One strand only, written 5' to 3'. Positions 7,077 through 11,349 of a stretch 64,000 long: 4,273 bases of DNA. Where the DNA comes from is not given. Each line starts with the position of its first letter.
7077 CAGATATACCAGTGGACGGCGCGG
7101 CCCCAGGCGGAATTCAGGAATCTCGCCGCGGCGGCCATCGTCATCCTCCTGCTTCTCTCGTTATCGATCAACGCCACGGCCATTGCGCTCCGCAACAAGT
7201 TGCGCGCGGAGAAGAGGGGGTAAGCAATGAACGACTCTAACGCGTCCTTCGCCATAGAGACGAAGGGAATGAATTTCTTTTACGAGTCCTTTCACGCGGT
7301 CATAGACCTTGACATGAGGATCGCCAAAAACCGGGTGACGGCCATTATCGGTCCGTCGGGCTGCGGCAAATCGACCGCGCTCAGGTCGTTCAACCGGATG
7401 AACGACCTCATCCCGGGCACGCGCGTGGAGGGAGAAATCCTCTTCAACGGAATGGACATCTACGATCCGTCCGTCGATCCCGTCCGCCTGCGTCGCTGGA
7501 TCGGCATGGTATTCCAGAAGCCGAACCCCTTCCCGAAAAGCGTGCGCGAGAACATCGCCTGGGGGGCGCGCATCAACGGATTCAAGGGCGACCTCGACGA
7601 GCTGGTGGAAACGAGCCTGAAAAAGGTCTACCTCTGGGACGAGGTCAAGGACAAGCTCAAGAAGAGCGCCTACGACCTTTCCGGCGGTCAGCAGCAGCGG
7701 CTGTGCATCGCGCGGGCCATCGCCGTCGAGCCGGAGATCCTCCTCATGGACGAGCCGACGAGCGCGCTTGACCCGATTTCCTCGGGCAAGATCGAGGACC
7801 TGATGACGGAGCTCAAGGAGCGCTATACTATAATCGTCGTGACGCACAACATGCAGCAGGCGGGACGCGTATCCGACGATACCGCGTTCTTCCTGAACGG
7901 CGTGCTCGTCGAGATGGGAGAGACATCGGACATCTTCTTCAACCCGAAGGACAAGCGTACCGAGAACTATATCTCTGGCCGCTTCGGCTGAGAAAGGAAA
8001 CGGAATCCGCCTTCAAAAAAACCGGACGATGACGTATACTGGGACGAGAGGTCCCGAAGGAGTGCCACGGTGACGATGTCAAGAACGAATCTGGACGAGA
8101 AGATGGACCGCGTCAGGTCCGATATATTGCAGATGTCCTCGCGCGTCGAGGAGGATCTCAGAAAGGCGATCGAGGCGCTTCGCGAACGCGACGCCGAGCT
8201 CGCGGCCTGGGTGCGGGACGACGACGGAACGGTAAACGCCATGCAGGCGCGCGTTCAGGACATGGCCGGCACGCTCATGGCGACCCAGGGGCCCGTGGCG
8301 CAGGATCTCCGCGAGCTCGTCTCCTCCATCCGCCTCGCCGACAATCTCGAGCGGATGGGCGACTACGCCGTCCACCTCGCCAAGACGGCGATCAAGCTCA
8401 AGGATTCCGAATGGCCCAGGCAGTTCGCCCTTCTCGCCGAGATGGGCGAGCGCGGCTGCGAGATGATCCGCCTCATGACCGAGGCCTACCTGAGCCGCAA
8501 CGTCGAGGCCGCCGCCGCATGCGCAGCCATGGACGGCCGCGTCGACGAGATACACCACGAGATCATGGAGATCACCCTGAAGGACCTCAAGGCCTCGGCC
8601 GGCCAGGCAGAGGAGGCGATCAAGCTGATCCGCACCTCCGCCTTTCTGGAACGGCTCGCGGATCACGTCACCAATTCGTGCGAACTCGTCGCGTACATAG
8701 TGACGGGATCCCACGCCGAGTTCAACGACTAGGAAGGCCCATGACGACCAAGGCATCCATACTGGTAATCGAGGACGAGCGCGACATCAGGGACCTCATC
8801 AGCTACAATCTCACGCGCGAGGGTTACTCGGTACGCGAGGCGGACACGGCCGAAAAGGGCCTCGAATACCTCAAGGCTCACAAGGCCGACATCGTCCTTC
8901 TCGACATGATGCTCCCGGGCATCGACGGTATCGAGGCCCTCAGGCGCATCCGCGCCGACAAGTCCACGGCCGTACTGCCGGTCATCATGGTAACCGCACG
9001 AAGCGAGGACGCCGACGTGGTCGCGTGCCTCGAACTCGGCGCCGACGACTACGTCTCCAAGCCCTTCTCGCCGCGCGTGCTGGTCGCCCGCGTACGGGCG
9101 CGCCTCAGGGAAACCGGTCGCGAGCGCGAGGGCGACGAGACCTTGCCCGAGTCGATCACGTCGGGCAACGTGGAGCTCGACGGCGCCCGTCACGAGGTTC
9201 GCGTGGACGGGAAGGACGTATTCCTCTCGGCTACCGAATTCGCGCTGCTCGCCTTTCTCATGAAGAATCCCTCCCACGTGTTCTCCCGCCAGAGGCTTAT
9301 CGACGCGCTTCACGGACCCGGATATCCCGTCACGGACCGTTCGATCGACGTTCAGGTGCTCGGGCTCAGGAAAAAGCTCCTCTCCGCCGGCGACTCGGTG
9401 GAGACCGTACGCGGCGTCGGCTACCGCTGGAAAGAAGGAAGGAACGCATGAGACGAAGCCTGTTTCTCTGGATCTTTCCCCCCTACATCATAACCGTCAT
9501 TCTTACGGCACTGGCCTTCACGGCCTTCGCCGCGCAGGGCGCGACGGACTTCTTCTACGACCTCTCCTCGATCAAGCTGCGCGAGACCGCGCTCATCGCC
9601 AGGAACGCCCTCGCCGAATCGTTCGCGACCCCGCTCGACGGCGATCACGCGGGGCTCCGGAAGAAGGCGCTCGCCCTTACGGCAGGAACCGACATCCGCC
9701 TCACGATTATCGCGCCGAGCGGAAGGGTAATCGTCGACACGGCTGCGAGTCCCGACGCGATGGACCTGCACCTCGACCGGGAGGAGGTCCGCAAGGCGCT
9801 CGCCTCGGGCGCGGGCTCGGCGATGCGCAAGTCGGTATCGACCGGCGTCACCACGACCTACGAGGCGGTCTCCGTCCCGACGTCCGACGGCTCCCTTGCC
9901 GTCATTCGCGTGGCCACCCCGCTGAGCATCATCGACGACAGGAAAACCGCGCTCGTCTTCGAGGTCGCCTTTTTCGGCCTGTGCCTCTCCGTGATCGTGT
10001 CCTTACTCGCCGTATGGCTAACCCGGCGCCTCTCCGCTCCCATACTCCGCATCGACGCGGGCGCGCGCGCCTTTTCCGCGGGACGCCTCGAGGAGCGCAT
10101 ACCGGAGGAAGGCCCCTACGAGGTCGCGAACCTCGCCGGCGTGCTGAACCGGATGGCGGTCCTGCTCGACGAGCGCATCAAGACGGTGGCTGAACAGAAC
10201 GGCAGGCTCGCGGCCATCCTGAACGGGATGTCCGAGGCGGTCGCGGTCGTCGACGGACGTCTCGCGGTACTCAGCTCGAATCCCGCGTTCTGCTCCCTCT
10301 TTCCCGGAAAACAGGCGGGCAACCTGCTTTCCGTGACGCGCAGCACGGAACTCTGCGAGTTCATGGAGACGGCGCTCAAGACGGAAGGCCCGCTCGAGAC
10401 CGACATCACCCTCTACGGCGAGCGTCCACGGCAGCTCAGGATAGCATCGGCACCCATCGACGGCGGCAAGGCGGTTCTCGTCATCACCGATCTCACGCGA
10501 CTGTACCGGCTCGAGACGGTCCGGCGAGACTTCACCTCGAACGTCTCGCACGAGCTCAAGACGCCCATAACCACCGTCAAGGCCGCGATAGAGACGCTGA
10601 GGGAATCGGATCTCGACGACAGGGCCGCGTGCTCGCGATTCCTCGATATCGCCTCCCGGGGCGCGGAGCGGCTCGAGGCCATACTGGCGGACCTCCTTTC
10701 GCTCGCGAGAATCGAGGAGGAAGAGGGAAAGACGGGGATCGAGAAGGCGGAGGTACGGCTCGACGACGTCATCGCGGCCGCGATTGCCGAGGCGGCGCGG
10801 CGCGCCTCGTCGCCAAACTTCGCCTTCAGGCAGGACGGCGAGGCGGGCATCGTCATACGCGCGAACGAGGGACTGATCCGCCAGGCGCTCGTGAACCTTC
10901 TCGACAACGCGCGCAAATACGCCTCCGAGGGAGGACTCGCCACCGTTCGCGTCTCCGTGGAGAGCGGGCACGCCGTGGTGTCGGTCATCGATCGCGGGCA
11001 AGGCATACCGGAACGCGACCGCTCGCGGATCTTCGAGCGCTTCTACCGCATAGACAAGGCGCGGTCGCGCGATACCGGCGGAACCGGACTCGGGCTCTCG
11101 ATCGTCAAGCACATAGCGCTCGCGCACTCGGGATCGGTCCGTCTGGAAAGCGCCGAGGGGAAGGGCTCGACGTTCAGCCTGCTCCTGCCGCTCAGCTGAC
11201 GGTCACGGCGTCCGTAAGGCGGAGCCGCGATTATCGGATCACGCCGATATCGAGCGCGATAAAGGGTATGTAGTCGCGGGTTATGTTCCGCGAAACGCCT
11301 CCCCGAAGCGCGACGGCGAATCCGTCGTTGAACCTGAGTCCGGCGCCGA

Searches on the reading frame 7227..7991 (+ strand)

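Call 64: search_protein_families(library=pfam, proteins=[window:7227-7991:+], max_evalue=0.001)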
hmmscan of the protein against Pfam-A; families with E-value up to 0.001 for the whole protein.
window:7227-7991:+ (254 aa): 4 families
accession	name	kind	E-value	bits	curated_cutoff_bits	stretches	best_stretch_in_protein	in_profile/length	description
PF00005.33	ABC_tran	-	1.6e-30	106.9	25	1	27-179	3-137/137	ABC transporter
PF13304.12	AAA_21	-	3.6e-11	44.1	27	1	134-209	221-300/304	AAA domain, putative AbiEii toxin, Type IV TA system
PF02463.25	SMC_N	-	1.4e-07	31.7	40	1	150-213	136-203/220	RecF/RecN/SMC N terminal domain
PF13401.12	AAA_22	-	0.00015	22.5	27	1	35-113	5-65/130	AAA domain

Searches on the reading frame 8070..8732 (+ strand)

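Call 64: search_protein_families(library=pfam, proteins=[window:8070-8732:+], max_evalue=0.001)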
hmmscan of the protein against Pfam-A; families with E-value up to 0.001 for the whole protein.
window:8070-8732:+ (220 aa): 1 family
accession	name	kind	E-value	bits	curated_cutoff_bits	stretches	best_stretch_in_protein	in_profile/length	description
PF01895.24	PhoU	-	7.6e-35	119.6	23.5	2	19-106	1-88/89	PhoU domain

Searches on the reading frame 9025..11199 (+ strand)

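Call 64: search_protein_families(library=pfam, proteins=[window:9025-11199:+], max_evalue=0.001)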
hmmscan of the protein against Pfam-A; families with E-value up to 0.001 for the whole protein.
window:9025-11199:+ (724 aa): 3 families
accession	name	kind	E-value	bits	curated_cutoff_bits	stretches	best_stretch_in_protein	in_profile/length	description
PF02518.31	HATPase_c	-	3.7e-29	101.8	26.4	1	615-723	3-109/111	Histidine kinase-, DNA gyrase B-, and HSP90-like ATPase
PF00512.31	HisKA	-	6.9e-15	55.3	26.9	1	500-566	2-66/66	His Kinase A (phospho-acceptor) domain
PF00672.30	HAMP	-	6.2e-10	39.7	25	1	331-378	1-48/53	HAMP domain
